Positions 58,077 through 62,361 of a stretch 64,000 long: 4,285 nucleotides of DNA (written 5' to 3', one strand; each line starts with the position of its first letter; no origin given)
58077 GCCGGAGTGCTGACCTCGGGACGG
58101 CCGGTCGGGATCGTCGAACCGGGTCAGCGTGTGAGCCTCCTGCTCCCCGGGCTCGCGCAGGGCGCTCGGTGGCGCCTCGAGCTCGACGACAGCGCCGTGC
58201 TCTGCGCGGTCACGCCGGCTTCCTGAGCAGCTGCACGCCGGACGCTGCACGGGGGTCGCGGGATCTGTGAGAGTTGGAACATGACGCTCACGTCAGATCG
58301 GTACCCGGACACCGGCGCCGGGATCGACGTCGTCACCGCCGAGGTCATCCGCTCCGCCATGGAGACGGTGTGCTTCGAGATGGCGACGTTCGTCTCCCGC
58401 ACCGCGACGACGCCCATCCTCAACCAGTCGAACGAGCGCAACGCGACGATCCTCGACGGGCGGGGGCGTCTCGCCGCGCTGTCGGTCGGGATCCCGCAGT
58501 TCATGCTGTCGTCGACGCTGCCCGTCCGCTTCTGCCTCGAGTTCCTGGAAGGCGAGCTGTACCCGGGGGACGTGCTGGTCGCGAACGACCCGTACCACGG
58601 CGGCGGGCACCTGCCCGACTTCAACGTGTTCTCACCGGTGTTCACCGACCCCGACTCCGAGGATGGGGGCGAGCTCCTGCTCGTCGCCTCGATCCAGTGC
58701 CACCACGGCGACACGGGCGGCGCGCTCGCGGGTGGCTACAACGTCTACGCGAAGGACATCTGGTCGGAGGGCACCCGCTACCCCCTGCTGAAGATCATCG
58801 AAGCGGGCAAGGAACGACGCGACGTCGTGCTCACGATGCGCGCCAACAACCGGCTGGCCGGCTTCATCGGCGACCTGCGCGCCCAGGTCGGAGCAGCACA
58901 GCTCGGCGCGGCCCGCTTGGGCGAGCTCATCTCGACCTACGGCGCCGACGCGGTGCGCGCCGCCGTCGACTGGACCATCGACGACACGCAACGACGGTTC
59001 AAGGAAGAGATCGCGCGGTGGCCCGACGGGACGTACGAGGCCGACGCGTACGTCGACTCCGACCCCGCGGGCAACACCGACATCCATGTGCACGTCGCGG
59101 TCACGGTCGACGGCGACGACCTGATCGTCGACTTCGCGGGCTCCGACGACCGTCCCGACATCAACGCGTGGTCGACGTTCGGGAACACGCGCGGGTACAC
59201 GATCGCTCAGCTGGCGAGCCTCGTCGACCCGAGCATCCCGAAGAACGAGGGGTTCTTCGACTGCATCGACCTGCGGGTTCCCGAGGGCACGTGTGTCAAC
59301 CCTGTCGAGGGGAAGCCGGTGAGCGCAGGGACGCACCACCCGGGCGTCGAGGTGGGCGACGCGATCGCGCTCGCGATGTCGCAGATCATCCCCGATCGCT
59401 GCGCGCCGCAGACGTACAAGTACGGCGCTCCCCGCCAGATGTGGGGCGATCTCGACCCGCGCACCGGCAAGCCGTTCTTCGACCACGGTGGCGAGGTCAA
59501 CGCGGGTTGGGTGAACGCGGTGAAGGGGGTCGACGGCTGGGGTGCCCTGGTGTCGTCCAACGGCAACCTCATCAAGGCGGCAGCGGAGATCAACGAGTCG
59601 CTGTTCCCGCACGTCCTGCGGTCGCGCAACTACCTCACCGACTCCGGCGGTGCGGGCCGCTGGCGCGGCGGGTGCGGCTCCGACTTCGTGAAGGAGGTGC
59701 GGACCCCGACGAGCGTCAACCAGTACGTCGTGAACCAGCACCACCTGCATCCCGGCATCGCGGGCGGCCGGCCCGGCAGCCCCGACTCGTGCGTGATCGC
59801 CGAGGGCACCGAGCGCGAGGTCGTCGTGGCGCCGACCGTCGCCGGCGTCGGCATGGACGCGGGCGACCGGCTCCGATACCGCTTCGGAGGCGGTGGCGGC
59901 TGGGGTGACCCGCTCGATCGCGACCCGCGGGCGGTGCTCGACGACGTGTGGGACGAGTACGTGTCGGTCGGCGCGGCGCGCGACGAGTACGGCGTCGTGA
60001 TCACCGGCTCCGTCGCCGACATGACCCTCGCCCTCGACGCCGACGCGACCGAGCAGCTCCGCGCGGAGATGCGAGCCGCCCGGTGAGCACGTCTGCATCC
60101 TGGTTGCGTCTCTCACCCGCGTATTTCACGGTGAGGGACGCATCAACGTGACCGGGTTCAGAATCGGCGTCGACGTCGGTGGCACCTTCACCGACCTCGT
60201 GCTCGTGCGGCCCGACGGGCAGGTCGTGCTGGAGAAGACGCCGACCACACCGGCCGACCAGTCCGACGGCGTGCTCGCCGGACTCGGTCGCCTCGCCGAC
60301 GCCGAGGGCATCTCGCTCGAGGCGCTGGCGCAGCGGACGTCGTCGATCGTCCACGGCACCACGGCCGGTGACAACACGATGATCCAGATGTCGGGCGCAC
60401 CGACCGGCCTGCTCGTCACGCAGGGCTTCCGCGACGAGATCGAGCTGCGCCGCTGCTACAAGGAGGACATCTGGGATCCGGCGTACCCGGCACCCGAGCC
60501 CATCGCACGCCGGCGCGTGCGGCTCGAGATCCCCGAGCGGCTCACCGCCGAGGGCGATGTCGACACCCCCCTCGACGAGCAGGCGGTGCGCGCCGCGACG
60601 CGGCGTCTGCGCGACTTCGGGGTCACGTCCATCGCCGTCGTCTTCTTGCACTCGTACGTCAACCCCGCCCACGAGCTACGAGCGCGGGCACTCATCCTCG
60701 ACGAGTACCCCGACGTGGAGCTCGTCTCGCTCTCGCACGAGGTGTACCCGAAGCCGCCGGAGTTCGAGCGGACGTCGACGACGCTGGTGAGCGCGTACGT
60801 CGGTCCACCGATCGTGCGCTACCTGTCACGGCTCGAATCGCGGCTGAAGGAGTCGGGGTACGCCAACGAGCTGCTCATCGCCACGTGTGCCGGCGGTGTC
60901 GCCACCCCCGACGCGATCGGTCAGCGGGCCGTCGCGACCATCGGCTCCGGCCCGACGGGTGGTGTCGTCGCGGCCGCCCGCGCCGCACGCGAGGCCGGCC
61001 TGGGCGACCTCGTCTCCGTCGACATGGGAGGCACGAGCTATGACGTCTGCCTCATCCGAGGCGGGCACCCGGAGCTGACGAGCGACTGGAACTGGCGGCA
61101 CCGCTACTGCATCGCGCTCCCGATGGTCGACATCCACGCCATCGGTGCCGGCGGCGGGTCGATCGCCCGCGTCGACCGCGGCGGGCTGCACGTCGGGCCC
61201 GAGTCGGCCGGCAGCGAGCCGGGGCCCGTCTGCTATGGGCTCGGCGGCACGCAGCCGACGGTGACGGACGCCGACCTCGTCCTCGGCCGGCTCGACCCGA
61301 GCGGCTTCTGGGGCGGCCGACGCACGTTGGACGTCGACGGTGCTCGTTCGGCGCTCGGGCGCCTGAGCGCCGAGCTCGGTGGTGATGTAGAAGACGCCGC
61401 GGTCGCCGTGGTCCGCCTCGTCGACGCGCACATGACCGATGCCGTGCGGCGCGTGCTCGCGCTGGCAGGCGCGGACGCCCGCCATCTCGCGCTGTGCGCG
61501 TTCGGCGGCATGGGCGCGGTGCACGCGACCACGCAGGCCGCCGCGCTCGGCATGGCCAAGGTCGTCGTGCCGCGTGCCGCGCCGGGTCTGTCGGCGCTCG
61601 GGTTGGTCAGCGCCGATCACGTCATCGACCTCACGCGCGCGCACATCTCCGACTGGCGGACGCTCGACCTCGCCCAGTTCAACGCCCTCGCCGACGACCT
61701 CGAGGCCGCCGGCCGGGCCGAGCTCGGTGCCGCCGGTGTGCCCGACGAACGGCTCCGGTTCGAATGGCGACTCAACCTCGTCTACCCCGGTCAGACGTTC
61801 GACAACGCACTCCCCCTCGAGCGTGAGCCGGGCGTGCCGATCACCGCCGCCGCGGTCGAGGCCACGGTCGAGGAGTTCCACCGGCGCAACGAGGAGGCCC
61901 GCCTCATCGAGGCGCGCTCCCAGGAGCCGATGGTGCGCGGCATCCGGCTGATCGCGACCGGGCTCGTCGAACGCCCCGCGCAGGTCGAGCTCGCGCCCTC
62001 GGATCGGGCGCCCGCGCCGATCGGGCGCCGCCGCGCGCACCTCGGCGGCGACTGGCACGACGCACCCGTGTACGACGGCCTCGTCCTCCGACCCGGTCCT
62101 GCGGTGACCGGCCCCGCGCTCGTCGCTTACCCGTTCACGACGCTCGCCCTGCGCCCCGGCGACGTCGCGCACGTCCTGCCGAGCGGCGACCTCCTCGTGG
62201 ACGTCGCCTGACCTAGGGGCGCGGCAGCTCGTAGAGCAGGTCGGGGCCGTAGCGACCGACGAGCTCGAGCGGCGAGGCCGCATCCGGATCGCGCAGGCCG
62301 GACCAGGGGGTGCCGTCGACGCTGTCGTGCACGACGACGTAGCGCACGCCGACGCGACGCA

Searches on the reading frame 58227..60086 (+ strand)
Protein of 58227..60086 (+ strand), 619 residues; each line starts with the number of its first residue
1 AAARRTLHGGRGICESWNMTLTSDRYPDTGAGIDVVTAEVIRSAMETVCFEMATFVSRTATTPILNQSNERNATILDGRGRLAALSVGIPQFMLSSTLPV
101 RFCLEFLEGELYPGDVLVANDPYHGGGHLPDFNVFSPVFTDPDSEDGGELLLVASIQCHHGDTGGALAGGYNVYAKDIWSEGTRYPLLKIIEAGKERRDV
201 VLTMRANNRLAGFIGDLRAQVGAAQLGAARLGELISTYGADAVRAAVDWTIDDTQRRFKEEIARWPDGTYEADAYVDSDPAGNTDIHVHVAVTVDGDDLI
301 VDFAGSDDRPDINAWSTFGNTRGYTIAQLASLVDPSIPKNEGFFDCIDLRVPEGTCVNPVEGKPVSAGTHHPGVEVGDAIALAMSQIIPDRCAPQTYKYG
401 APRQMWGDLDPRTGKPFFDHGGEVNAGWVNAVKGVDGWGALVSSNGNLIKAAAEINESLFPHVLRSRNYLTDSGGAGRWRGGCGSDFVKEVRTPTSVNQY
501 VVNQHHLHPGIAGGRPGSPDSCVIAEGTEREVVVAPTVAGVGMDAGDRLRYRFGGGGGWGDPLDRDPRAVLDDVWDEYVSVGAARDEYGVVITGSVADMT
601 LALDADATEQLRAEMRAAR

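Call 74: search_protein_families(library=pfam, proteins=[window:58227-60086:+], max_evalue=0.001)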
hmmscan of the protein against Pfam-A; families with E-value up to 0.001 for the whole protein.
window:58227-60086:+ (619 aa): 1 family
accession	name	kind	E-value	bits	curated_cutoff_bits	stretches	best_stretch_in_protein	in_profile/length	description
PF02538.19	Hydantoinase_B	-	2e-127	426.2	26.8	1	34-562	1-519/519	Hydantoinase B/oxoprolinase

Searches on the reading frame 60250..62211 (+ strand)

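Call 74: search_protein_families(library=pfam, proteins=[window:60250-62211:+], max_evalue=0.001)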
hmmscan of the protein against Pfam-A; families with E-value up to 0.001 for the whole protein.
window:60250-62211:+ (653 aa): 3 families
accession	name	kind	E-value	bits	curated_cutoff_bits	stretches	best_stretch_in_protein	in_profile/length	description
PF01968.24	Hydantoinase_A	-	7.8e-77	258.8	22.9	1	174-458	1-288/291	Hydantoinase/oxoprolinase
PF05378.19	Hydant_A_N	-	3.9e-31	108.6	25.2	1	3-150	34-173/176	Hydantoinase/oxoprolinase N-terminal region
PF19278.4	Hydant_A_C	-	1e-09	38.5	21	1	476-639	13-179/193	Hydantoinase/oxoprolinase C-terminal domain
